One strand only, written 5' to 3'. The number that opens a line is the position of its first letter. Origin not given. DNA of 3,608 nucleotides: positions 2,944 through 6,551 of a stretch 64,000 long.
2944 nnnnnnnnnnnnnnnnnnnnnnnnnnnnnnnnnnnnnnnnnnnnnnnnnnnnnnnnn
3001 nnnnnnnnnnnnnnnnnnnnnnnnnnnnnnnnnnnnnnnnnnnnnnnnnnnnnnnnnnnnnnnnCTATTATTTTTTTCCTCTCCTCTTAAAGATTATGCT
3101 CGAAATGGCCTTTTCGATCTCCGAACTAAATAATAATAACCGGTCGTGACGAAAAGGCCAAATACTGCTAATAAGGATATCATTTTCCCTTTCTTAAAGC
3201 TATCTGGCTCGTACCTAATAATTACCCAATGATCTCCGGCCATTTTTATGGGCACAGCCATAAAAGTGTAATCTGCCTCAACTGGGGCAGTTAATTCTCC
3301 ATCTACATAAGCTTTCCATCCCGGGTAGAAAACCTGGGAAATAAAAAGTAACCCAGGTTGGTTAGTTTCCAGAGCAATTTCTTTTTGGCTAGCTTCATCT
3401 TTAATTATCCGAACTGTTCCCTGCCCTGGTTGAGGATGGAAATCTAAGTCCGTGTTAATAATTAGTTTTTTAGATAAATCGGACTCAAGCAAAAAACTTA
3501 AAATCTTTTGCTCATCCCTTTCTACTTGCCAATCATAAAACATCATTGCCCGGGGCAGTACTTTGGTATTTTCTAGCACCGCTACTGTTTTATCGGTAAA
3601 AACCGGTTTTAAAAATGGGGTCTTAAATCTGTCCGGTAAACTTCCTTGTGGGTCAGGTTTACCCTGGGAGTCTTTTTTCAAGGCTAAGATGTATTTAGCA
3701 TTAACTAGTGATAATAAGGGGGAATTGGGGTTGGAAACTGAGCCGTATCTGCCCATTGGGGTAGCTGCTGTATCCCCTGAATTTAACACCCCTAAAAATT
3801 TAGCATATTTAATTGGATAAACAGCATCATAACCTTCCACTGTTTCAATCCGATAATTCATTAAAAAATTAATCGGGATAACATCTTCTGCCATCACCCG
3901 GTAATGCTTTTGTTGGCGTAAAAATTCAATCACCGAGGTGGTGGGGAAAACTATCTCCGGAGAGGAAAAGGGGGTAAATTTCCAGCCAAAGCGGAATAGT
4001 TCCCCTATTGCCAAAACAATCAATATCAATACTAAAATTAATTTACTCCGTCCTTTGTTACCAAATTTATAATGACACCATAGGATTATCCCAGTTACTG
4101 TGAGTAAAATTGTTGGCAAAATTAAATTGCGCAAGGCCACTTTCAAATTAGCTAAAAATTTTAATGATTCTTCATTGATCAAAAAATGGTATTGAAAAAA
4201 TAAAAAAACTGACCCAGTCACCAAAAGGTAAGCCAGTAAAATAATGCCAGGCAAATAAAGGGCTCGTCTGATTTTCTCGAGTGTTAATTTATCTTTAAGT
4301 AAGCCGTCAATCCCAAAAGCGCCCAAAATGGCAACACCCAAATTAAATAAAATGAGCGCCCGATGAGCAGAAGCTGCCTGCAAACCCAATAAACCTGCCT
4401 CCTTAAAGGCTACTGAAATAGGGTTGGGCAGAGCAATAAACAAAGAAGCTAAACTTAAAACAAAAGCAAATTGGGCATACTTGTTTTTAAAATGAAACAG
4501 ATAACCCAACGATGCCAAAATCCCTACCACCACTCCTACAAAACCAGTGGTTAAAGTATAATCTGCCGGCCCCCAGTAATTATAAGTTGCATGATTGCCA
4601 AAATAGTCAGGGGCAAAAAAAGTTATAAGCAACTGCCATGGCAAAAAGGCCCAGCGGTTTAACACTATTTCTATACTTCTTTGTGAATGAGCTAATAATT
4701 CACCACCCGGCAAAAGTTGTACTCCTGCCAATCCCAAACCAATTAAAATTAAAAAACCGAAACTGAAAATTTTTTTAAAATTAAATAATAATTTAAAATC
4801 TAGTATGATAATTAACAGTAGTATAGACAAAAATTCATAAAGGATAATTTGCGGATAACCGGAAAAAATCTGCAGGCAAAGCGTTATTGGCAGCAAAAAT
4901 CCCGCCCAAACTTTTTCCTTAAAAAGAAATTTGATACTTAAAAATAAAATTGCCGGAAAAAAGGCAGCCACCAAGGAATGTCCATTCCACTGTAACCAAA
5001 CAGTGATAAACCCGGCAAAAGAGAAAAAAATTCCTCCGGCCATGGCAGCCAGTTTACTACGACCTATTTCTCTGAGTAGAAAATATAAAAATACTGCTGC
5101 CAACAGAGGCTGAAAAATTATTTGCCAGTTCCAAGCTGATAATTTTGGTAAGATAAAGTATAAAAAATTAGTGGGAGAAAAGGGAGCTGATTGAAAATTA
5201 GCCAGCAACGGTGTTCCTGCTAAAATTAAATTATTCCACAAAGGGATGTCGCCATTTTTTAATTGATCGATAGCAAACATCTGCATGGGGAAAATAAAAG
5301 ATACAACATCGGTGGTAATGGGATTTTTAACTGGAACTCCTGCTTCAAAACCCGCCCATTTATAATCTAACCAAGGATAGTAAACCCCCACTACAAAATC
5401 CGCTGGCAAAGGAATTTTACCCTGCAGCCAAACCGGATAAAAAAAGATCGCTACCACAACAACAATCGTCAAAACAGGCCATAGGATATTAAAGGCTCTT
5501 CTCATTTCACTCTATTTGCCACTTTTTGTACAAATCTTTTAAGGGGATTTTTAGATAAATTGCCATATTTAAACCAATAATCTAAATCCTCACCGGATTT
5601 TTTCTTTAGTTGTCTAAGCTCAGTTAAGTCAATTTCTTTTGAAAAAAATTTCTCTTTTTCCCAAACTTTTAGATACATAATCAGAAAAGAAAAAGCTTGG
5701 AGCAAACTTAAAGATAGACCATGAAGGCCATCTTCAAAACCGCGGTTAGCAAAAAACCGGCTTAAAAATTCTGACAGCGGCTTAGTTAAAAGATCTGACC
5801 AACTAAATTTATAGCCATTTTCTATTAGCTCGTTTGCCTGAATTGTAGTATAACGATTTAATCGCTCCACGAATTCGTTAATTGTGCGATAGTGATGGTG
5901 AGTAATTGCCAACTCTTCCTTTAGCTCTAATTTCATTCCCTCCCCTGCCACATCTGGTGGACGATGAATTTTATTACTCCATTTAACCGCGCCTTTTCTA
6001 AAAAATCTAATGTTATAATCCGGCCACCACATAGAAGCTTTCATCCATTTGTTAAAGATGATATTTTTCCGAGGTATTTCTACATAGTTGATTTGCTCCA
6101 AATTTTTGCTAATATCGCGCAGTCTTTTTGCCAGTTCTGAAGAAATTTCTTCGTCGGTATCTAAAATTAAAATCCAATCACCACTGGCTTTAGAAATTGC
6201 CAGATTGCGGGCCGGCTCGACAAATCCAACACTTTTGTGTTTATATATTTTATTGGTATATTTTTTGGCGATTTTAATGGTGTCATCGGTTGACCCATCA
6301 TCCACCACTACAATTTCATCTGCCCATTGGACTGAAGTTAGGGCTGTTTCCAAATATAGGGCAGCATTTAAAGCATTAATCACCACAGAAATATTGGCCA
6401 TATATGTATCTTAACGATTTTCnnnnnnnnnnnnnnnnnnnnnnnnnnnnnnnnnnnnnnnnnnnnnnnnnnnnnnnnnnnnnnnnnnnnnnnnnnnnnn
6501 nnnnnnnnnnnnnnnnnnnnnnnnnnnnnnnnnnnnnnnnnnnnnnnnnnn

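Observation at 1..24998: A 25-kb single-strand glycosylation super-operon with complete lipid-carrier logic but no rfbD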

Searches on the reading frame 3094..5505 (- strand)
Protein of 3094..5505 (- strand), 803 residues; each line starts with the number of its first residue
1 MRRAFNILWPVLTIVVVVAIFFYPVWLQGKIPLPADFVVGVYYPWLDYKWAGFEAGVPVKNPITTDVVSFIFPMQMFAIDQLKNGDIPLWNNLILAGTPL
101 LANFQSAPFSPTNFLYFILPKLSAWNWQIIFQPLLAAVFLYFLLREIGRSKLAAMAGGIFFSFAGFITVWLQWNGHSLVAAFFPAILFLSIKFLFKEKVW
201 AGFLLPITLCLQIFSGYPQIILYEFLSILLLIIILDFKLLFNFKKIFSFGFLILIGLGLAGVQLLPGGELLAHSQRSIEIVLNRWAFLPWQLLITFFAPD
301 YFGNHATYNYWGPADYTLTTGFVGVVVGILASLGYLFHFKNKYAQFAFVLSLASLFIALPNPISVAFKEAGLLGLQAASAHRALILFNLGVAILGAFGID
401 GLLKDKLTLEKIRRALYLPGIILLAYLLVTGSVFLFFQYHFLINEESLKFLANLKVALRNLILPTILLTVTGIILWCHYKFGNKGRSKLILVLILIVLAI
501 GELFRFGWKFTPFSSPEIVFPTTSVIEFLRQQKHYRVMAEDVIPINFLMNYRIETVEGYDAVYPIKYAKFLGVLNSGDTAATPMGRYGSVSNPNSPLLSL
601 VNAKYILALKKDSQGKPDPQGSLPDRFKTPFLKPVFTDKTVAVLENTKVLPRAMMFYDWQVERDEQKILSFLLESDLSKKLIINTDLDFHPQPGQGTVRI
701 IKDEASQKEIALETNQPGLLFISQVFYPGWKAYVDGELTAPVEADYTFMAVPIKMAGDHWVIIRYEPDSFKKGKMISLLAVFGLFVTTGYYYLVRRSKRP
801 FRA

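Call 6: search_protein_families(library=pfam, proteins=[window:3094-5505:-], max_evalue=0.01)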
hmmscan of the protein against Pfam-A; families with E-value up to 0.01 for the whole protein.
window:3094-5505:- (803 aa): 0 families

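Call 13: search_protein_families(library=ncbifam, proteins=[window:3094-5505:-], max_evalue=0.1)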
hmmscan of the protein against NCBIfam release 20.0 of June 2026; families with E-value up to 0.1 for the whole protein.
window:3094-5505:- (803 aa): 0 families

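Call 15: search_solved_structures(query=window:3094-5505:-, max_evalue=10)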
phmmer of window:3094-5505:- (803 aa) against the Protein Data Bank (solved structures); distinct sequences matched with E-value up to 10: 1.
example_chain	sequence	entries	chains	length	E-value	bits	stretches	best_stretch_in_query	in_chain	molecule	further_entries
1sau_A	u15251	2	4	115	0.19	13.4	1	724-772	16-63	sulfite reductase, desulfoviridin-type subunit gamma | sulfite reductase, desulfoviridin-type subunit gamma (dsvC)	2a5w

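Call 93: search_protein_families(library=pfam, proteins=[window:3094-5505:-], max_evalue=1)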
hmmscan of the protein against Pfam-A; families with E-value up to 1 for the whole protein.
window:3094-5505:- (803 aa): 1 family
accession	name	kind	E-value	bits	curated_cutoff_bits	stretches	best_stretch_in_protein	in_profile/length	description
PF11694.13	DUF3290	-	0.56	10.6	31.3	0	436-501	2-62/144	Protein of unknown function (DUF3290)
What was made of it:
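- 3094..5505 (-): g4: 803-aa YfhO-like GT-C membrane protein. No direct Pfam hit (calls 6, 93).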

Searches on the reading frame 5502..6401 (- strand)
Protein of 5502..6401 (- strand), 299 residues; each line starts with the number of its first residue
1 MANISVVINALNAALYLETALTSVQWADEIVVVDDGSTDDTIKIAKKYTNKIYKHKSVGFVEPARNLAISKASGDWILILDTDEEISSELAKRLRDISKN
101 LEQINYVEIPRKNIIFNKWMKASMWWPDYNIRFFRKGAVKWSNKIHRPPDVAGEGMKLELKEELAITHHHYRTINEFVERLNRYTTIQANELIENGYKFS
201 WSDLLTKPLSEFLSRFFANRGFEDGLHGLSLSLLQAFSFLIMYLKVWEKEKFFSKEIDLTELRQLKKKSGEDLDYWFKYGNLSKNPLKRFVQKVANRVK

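Call 6: search_protein_families(library=pfam, proteins=[window:5502-6401:-], max_evalue=0.01)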
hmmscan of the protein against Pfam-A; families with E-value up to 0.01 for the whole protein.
window:5502-6401:- (299 aa): 3 families
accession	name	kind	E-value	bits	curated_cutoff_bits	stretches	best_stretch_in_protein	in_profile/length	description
PF00535.33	Glycos_transf_2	-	2e-21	77.1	23.3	1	5-136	1-144/168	Glycosyl transferase family 2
PF10111.15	Glyco_tranf_2_2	-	9.6e-06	25.7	27.3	1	29-104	31-114/276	Glycosyltransferase like family 2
PF13704.12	Glyco_tranf_2_4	-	4.3e-05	24.4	27.5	1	17-86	7-84/98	Glycosyl transferase family 2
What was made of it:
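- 5502..6401 (-): g5: soluble GT2. PF00535 at 2e-21 (call 6).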

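Call 88: search_protein_families(library=ncbifam, proteins=[window:5502-6401:-], max_evalue=0.001)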
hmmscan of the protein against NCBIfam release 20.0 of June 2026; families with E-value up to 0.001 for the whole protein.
window:5502-6401:- (299 aa): 11 families
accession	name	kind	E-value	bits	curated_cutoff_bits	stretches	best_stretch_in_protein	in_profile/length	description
NF007482.0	PRK10073.1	equivalog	1.8e-12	46.9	423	1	3-100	7-112/334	glycosyltransferase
TIGR04283.1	glyco_like_mftF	equivalog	3.5e-10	39.8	182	1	4-113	1-115/221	TIGR04283 family arsenosugar biosynthesis glycosyltransferase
NF041875.1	EPS_EpsD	equivalog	1.4e-08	34.5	370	1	5-93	2-99/325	exopolysaccharide biosynthesis glycosyltransferase EpsD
TIGR04195.1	S_glycosyl_SunS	equivalog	1.8e-08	33.6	350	1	16-180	71-233/421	SunS family peptide S-glycosyltransferase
NF047683.1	TeichurnBiosyTuaG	equivalog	8.3e-08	32.2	400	1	3-100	7-114/252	teichuronic acid biosynthesis protein TuaG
NF038302.1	EPS_HpsE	equivalog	4.1e-07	29.3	300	1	14-89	22-102/307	hormogonium polysaccharide biosynthesis glycosyltransferase HpsE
NF050050.1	ProtGlycPglI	equivalog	4.5e-06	26.2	500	1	1-93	1-103/306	GalNAc(5)-diNAcBac-PP-undecaprenol beta-1,3-glucosyltransferase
NF010496.0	PRK13915.1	equivalog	3.5e-05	23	262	1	3-58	32-94/307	glucosyl-3-phosphoglycerate synthase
TIGR03965.1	mycofact_glyco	equivalog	6e-05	22.1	280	1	3-83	75-164/467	mycofactocin biosynthesis glycosyltransferase MftF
TIGR04182.1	glyco_TIGR04182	equivalog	0.00045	19.7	325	1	27-94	27-93/293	S-layer glycoprotein N-glycosyltransferase AglJ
NF053739.1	GlytfEpsEBac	equivalog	0.0005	19.1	450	0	26-96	29-102/265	glycosyltransferase EpsE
